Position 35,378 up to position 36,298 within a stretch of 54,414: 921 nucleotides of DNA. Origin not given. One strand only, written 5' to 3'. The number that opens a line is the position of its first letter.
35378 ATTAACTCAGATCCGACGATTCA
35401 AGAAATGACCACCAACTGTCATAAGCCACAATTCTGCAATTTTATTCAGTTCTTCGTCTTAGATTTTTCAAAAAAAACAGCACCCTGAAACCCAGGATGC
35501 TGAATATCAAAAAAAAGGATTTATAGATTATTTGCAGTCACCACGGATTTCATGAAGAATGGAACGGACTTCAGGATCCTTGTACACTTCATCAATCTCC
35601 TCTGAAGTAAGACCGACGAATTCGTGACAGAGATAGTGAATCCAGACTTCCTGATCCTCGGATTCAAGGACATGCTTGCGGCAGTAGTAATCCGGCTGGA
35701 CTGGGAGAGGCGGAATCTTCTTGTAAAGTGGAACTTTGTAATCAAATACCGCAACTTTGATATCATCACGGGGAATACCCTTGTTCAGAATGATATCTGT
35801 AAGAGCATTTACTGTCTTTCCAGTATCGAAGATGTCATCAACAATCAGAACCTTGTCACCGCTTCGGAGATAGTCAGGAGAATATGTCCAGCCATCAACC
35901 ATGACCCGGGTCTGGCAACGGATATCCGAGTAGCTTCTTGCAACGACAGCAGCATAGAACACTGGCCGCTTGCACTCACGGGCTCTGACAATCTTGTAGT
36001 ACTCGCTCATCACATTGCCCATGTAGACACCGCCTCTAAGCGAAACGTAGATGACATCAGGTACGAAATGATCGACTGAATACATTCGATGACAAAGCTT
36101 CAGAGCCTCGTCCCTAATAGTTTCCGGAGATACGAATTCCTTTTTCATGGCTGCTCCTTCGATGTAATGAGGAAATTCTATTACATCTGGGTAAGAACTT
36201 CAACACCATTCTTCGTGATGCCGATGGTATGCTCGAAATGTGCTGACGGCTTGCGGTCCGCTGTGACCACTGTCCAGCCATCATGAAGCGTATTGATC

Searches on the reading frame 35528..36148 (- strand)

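Call 85: search_protein_families(library=pfam, proteins=[window:35528-36148:-], max_evalue=0.001)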
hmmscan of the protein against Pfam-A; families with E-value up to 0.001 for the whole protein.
window:35528-36148:- (206 aa): 1 family
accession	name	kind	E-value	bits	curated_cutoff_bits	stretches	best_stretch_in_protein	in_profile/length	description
PF00156.33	Pribosyltran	-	1.7e-07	31.1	26.3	1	36-135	36-123/158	Phosphoribosyl transferase domain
